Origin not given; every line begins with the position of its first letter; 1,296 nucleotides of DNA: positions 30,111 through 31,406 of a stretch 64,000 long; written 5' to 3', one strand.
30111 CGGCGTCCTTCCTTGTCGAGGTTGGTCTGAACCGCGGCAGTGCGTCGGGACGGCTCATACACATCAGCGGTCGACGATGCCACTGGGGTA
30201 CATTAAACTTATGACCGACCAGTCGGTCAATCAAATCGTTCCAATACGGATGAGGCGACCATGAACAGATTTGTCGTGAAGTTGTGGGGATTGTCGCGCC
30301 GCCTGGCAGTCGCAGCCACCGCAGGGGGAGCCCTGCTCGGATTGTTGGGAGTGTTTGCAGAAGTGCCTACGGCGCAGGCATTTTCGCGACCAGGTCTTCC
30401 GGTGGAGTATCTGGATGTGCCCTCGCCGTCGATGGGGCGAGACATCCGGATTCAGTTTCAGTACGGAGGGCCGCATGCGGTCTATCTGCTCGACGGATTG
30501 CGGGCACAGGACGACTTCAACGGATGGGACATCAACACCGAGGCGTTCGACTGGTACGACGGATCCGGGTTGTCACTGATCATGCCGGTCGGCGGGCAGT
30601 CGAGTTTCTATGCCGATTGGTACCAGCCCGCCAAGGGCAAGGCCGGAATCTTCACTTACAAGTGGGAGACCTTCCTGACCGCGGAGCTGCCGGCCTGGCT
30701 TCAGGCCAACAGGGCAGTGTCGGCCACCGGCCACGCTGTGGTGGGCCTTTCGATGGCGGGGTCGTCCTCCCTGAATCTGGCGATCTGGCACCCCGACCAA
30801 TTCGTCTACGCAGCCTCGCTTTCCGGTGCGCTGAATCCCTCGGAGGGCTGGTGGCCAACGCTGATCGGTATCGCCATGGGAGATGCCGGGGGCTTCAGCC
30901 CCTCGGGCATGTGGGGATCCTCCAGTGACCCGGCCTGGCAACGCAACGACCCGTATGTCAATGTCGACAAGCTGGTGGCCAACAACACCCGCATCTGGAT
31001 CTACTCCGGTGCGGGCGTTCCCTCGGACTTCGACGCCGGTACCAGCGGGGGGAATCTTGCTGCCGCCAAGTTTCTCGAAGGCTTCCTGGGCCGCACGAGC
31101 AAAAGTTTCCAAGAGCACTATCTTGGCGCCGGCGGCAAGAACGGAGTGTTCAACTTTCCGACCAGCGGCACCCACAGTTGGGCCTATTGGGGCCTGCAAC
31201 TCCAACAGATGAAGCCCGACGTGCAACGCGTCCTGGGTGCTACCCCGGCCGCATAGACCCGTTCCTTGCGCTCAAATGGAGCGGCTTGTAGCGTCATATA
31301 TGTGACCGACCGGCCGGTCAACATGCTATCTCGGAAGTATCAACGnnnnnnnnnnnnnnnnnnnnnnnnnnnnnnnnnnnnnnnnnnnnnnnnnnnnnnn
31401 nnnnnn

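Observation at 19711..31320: Three copies of an operator palindrome link a TetR operon, an antigen-85 paralog and a hydrolase gene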

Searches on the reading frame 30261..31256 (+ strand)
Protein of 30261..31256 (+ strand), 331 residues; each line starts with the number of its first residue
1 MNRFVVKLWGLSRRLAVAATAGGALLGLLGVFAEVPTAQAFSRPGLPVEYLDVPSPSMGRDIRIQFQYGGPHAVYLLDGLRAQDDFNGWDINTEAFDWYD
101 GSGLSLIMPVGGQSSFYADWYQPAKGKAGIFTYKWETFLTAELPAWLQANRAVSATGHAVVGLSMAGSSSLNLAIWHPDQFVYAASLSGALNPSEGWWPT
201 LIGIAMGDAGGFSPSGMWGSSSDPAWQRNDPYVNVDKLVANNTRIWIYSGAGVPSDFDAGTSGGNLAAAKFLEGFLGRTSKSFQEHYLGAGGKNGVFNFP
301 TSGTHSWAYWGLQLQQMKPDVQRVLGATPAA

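Call 6: search_protein_families(library=pfam, proteins=[window:30261-31256:+])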
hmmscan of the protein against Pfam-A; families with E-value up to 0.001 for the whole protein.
window:30261-31256:+ (331 aa): 1 family
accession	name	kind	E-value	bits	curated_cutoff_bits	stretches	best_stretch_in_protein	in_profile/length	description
PF00756.26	Esterase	-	2.6e-58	198.2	22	1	55-320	1-250/251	Putative esterase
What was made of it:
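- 30261..31256 (+): Secreted antigen-85-type mycolyltransferase paralog. It matches Pfam Esterase at 2.6e-58 (call 6).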

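Call 26: find_homologous_proteins(query=window:30261-31256:+, max_evalue=1e-30)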
Query window:30261-31256:+ (331 aa): 4551 proteins with E <= 1e-30 among 8000 candidates; the best 120 are listed.
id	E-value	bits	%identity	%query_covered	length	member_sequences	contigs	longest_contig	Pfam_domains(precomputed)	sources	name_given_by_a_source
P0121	2.1e-202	690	90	100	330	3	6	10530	PF00756.27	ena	-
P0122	1.4e-172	592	82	91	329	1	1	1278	PF00756.27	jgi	jgi:diacylglycerol O-acyltransferase/trehalose O-mycolyltransferase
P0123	1.9e-172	591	80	95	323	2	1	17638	PF00756.27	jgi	jgi:diacylglycerol O-acyltransferase/trehalose O-mycolyltransferase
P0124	1.1e-166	572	81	92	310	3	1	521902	PF00756.27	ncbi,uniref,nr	ncbi:alpha/beta hydrolase family protein [Mycobacterium sp. OTB74]|uniref:esterase family protein n=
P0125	2.1e-166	572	76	97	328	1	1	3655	PF00756.27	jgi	jgi:diacylglycerol O-acyltransferase/trehalose O-mycolyltransferase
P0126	8.0e-166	570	82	89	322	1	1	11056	PF00756.27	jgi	jgi:diacylglycerol O-acyltransferase/trehalose O-mycolyltransferase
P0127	4.2e-165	567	80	92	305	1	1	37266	PF00756.27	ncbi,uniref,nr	ncbi:esterase family protein [Mycolicibacterium palauense]|uniref:esterase family protein n=1 Tax=My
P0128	9.1e-165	566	78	92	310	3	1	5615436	PF00756.27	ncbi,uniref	ncbi:esterase family protein [Mycobacterium sp. NBC_00419]|uniref:esterase family protein n=1 Tax=My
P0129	6.2e-164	563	79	92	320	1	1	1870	PF00756.27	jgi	jgi:diacylglycerol O-acyltransferase/trehalose O-mycolyltransferase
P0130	3.7e-163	561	78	90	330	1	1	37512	PF00756.27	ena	-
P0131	5.0e-163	560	80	93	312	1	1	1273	PF00756.27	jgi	jgi:diacylglycerol O-acyltransferase/trehalose O-mycolyltransferase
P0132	5.2e-162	557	80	89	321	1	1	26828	PF00756.27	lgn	-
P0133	7.9e-162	556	80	87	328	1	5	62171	PF00756.27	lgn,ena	-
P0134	4.7e-161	554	78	92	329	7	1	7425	PF00756.27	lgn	-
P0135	5.3e-160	550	77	92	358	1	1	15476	PF00756.27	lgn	-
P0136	5.5e-160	550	77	92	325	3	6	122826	PF00756.27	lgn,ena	-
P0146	3.9e-158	544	75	95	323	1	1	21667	PF00756.27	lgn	-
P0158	7.8e-157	540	79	87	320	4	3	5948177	PF00756.27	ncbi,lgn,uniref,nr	ncbi:esterase family protein [Mycolicibacterium hippocampi]|uniref:esterase family protein n=1 Tax=M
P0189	4.1e-155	534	72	97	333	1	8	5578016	PF00756.27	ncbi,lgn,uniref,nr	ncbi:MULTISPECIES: esterase family protein [Mycobacteriaceae]|uniref:Diacylglycerol acyltransferase/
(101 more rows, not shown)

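Call 27: find_encoding_contigs(protein=P0124, flank=10000, max_places=2)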
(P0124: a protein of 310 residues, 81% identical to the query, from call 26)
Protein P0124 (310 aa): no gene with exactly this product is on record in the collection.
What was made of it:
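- Tried and rejected: The look-up of the Ag85 orthologue of Mycobacterium sp. OTB74 (P0124) found no record (call 27).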

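Call 28: find_encoding_contigs(protein=P0136, flank=10000, max_places=2)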
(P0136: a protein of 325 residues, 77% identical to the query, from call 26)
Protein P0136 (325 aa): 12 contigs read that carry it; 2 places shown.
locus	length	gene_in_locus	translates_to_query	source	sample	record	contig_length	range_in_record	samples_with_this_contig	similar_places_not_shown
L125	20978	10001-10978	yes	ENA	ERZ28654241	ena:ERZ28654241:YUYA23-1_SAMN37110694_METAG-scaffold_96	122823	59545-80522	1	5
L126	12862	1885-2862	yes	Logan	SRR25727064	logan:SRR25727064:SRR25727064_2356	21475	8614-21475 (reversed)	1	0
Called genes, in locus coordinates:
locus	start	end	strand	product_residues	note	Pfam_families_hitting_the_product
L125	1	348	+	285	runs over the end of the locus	PF02405:MlaE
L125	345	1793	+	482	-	PF02470:MlaD, PF11887:Mce4_CUP1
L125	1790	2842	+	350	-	PF02470:MlaD, PF11887:Mce4_CUP1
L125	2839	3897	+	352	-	PF02470:MlaD, PF11887:Mce4_CUP1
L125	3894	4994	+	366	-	PF02470:MlaD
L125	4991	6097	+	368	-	PF02470:MlaD, PF11887:Mce4_CUP1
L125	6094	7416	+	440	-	PF02470:MlaD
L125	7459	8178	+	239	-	-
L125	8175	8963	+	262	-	PF11738:DUF3298 (weak)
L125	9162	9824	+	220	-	PF00440:TetR_N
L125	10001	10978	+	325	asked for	PF00756:Esterase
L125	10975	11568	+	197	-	PF00440:TetR_N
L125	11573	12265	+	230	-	PF01738:DLH, PF02129:Peptidase_S15 (weak)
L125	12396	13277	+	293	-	PF00296:Bac_luciferase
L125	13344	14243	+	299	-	PF12146:Hydrolase_4, PF00561:Abhydrolase_1, PF12697:Abhydrolase_6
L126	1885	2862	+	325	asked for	PF00756:Esterase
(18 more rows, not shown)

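Call 29: find_encoding_contigs(protein=P0146, flank=10000, max_places=2)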
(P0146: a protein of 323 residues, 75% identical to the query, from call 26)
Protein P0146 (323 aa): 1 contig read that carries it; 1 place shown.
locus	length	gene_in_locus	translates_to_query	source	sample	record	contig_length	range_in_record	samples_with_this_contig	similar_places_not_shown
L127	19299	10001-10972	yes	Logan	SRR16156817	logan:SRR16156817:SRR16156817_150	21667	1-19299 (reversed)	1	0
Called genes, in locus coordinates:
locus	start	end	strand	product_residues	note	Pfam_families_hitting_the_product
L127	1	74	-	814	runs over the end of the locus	?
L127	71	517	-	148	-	PF05423:Mycobact_memb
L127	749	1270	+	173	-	PF00440:TetR_N, PF16859:TetR_C_11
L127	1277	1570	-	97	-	-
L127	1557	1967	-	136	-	PF07332:Phage_holin_3_6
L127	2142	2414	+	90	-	PF14019:DUF4235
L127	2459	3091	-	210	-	PF07099:DUF1361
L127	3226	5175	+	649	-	PF03098:An_peroxidase, PF01471:PG_binding_1, PF09374:PG_binding_3 (faint), PF01471:PG_binding_1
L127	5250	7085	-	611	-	PF02770:Acyl-CoA_dh_M, PF00441:Acyl-CoA_dh_1, PF12806:Acyl-CoA_dh_C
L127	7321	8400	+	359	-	PF01113:DapB_N (weak), PF19328:DAP_DH_C (weak)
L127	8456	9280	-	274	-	PF12146:Hydrolase_4, PF00561:Abhydrolase_1, PF12697:Abhydrolase_6, PF03096:Ndr (weak)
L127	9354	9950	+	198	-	PF00440:TetR_N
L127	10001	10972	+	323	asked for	PF00756:Esterase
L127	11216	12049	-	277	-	PF04072:LCM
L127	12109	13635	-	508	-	PF01425:Amidase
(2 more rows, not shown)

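Call 37: search_solved_structures(query=window:30261-31256:+, max_evalue=1e-20, show_alignments=2)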
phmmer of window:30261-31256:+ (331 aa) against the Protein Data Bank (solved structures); distinct sequences matched with E-value up to 1e-20: 18.
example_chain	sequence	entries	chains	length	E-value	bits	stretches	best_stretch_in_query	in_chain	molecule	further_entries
1sfr_A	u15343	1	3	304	2.3e-137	461.1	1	40-329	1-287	Antigen 85-A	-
4mql_A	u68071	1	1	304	6.1e-134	449.9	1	40-331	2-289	Diacylglycerol acyltransferase/mycolyltransferase Ag85C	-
4qdo_A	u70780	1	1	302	1.6e-133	448.5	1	40-331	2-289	Diacylglycerol acyltransferase/mycolyltransferase Ag85C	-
4mqm_A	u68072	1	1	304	1.6e-133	448.5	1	40-331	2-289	Diacylglycerol acyltransferase/mycolyltransferase Ag85C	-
4qdu_A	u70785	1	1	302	2.2e-133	448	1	40-331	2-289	Diacylglycerol acyltransferase/mycolyltransferase Ag85C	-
4qdt_A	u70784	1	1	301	3e-133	447.6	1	40-331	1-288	Diacylglycerol acyltransferase/mycolyltransferase Ag85C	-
4qdz_A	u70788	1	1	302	4.5e-133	447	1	40-331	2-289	Diacylglycerol acyltransferase/mycolyltransferase Ag85C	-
4qdx_A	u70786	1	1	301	5.1e-133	446.8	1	40-331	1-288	Diacylglycerol acyltransferase/mycolyltransferase Ag85C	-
1va5_A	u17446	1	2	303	6.4e-133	446.5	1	41-331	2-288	Antigen 85-C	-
3hrh_A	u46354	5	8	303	6.4e-133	446.5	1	41-331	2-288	Antigen 85-C | Diacylglycerol acyltransferase/mycolyltransferase Ag85C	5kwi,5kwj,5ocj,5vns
4qek_A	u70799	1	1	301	7.7e-133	446.3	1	40-331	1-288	Diacylglycerol acyltransferase/mycolyltransferase Ag85C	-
4qe3_A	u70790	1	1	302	2.1e-132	444.8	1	40-331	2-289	Diacylglycerol acyltransferase/mycolyltransferase Ag85C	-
1dqy_A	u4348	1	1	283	4.7e-131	440.4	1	41-326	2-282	PROTEIN (ANTIGEN 85-C)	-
1dqz_A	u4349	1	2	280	1.8e-129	435.2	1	43-326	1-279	PROTEIN (ANTIGEN 85-C)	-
7myg_A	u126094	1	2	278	8.8e-128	429.6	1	45-326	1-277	Diacylglycerol acyltransferase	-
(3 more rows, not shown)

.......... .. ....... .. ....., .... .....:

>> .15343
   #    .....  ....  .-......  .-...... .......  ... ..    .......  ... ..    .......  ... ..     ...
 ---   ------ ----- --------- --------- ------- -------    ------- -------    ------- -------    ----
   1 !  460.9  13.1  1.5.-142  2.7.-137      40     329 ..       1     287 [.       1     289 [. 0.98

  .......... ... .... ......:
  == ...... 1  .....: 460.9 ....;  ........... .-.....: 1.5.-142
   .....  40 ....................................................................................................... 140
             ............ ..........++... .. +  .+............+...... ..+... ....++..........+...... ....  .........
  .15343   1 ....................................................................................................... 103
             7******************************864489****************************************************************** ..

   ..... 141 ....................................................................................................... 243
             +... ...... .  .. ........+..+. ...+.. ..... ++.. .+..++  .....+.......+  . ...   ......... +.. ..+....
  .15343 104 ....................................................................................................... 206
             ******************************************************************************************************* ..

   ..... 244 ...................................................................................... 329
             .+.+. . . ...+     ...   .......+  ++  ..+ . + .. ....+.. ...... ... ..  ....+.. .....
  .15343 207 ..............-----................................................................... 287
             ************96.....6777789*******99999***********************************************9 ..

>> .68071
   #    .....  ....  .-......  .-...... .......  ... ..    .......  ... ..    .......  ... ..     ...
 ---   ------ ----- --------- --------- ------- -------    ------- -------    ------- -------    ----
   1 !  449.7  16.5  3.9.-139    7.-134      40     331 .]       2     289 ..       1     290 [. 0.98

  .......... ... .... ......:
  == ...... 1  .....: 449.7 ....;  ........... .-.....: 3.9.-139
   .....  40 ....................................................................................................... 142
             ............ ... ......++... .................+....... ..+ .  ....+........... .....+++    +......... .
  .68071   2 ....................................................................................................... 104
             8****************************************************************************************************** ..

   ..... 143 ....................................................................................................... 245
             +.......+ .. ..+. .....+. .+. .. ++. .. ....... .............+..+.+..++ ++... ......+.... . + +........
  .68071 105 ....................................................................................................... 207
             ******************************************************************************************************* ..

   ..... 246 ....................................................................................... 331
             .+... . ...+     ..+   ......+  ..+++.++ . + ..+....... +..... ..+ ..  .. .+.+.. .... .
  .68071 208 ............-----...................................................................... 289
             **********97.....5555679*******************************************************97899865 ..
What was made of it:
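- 30261..31256 (+): It hits M. tuberculosis Ag85A at E 2e-137 and also Ag85C and Ag85B, with GLSMAG, FLEG and GTHSW retained (call 37).
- On Antigen 85 / mycolyltransferase family: Ag85A (1sfr) hits at E 2.3e-137 and Ag85C at E about 1e-133 (call 37). GLSMAG, FLEG and GTHSW align with the corresponding Ag85A and Ag85C segments (call 37).
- Closest known: Canonical antigen 85 genes. Same: The paralog hits M. tuberculosis Ag85A, C and B at E 1e-126 to 1e-137 and keeps the Ser/Glu/His motifs and an N-terminal signal peptide ending AQA|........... (call 37).
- Closest known: Canonical antigen 85 genes. Different: It also has a 5-residue insertion before the FLEG motif (call 37).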

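Call 38: search_protein_families(library=ncbifam, proteins=[window:30261-31256:+], max_evalue=0.001)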
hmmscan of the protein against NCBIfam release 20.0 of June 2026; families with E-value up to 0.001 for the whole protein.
window:30261-31256:+ (331 aa): 1 family
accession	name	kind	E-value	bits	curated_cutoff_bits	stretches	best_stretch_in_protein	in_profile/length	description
TIGR02821.1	fghA_ester_D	equivalog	1.5e-05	24.7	281.7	1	124-198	106-180/275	S-formylglutathione hydrolase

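Call 39: find_encoding_contigs(protein=P0121, flank=10000, max_places=3)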
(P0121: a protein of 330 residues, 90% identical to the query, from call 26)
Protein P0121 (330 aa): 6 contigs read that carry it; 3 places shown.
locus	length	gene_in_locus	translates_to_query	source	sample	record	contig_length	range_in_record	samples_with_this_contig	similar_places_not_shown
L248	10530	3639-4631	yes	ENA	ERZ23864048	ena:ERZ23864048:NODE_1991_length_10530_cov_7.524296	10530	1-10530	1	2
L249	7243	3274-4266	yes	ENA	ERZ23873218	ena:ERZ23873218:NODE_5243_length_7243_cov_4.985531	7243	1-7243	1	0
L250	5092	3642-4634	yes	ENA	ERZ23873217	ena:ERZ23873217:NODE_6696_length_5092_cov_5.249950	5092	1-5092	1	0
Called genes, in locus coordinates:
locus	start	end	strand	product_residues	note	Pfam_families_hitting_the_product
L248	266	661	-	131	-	PF13384:HTH_23 (faint), PF13404:HTH_AsnC-type (faint), PF04545:Sigma70_r4 (faint), PF08281:Sigma70_r4_2 (weak)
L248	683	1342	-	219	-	PF00440:TetR_N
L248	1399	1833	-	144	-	PF06127:Mpo1-like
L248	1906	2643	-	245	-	PF00657:Lipase_GDSL, PF04311:DUF459 (weak), PF13472:Lipase_GDSL_2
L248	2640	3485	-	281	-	PF01738:DLH (weak)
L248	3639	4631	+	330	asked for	PF00756:Esterase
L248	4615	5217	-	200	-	-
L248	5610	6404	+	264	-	PF00561:Abhydrolase_1, PF12146:Hydrolase_4, PF12697:Abhydrolase_6, PF03096:Ndr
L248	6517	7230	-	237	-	PF00857:Isochorismatase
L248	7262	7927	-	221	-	PF01638:HxlR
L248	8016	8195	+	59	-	-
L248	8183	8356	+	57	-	PF01035:DNA_binding_1 (weak)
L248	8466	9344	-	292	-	PF00763:THF_DHG_CYH, PF02882:THF_DHG_CYH_C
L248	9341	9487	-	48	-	-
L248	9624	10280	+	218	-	PF02525:Flavodoxin_2, PF03358:FMN_red, PF12724:Flavodoxin_5 (faint), PF00258:Flavodoxin_1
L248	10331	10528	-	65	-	?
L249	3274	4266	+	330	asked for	PF00756:Esterase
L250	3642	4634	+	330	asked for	PF00756:Esterase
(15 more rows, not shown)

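Call 40: find_encoding_contigs(protein=P0128, flank=10000, max_places=2)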
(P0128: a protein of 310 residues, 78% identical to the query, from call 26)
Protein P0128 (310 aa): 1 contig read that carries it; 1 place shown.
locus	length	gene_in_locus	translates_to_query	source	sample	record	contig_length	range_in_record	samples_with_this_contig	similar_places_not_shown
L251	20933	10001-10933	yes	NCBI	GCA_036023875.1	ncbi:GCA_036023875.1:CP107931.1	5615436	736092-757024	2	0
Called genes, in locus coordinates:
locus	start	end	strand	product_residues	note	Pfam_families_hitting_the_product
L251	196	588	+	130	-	PF24238:CDGP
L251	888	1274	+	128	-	PF09996:DUF2237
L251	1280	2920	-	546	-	-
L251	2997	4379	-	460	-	PF08237:PE-PPE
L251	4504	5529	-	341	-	PF08240:ADH_N, PF00107:ADH_zinc_N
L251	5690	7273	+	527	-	-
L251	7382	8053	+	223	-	-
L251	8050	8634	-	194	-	PF00440:TetR_N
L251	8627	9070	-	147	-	PF06127:Mpo1-like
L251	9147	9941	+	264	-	PF00561:Abhydrolase_1, PF12146:Hydrolase_4, PF12697:Abhydrolase_6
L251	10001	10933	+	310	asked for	PF00756:Esterase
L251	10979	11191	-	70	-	PF02796:HTH_7 (weak), PF13384:HTH_23, PF01527:HTH_Tnp_1 (weak), PF13518:HTH_28, PF13551:HTH_29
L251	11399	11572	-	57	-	-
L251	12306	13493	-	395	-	PF13676:TIR_2 (weak)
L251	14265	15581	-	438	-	PF13657:Couple_hipA, PF07804:HipA_C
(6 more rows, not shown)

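Call 41: find_encoding_contigs(protein=P0158, flank=10000, max_places=2)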
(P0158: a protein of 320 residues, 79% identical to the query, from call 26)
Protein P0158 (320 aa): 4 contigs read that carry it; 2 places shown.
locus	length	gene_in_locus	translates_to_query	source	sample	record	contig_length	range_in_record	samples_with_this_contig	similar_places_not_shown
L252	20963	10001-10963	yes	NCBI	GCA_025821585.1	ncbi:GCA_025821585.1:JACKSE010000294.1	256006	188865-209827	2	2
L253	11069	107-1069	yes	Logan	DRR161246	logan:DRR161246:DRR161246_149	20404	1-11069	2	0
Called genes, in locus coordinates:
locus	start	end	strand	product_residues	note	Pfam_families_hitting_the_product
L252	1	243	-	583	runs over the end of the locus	PF26965:MimR_N, PF01590:GAF, PF26961:MimR, PF25601:AAA_lid_14, PF02954:HTH_8, PF18024:HTH_50 (weak)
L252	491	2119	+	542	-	PF02332:Phenol_Hydrox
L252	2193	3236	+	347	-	PF00111:Fer2, PF00970:FAD_binding_6, PF00175:NAD_binding_1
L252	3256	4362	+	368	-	PF02332:Phenol_Hydrox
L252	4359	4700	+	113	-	PF02406:MmoB_DmpM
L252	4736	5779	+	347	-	PF04909:Amidohydro_2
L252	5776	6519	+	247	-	PF01883:FeS_assembly_P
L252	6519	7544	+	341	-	PF08240:ADH_N, PF00107:ADH_zinc_N, PF13602:ADH_zinc_N_2 (weak)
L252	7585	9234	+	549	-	PF00118:Cpn60_TCP1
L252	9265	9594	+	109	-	PF03992:ABM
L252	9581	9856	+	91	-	-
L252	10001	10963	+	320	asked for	PF00756:Esterase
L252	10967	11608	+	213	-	PF00440:TetR_N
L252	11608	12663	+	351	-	PF18920:DUF5671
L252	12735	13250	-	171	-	-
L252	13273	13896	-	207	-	-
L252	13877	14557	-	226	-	-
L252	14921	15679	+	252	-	PF02405:MlaE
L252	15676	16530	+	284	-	PF02405:MlaE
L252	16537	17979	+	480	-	PF02470:MlaD, PF11887:Mce4_CUP1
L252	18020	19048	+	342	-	PF02470:MlaD, PF11887:Mce4_CUP1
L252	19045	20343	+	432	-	PF02470:MlaD, PF11887:Mce4_CUP1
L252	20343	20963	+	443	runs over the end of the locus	PF02470:MlaD, PF11887:Mce4_CUP1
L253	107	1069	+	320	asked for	PF00756:Esterase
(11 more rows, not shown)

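Call 60: find_encoding_contigs(protein=P0189, flank=6000, max_places=2)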
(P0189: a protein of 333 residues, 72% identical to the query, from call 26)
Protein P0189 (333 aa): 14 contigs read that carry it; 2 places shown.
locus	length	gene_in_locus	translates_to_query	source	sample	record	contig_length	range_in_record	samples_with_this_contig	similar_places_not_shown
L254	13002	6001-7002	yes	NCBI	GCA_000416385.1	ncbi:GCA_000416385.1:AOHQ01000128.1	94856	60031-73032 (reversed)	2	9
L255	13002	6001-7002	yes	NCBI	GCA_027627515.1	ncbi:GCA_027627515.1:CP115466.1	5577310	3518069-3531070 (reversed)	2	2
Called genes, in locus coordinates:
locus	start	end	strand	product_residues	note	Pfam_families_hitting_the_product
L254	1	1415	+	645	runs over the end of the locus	PF17994:Glft2_N, PF13641:Glyco_tranf_2_3, PF19320:GlfT2_domain3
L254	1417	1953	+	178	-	PF01569:PAP2, PF22778:VCPO_2nd (faint)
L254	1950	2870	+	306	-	PF01040:UbiA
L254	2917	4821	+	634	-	PF26371:AftB_C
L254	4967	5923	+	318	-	PF00756:Esterase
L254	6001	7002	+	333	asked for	PF00756:Esterase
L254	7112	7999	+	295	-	PF00756:Esterase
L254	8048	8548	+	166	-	-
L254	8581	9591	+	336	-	PF01083:Cutinase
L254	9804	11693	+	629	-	PF00501:AMP-binding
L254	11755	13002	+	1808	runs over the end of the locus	PF00550:PP-binding, PF23297:ACP_SdgA_C (faint), PF00109:ketoacyl-synt, PF02801:Ketoacyl-synt_C, PF16197:KAsynt_C_assoc, PF00698:Acyl_transf_1, PF00550:PP-binding (weak), PF00975:Thioesterase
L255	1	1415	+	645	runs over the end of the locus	PF17994:Glft2_N, PF13641:Glyco_tranf_2_3, PF19320:GlfT2_domain3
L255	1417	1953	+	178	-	PF01569:PAP2, PF22778:VCPO_2nd (faint)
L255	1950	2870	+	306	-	PF01040:UbiA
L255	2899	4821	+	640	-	PF26371:AftB_C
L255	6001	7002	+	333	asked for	PF00756:Esterase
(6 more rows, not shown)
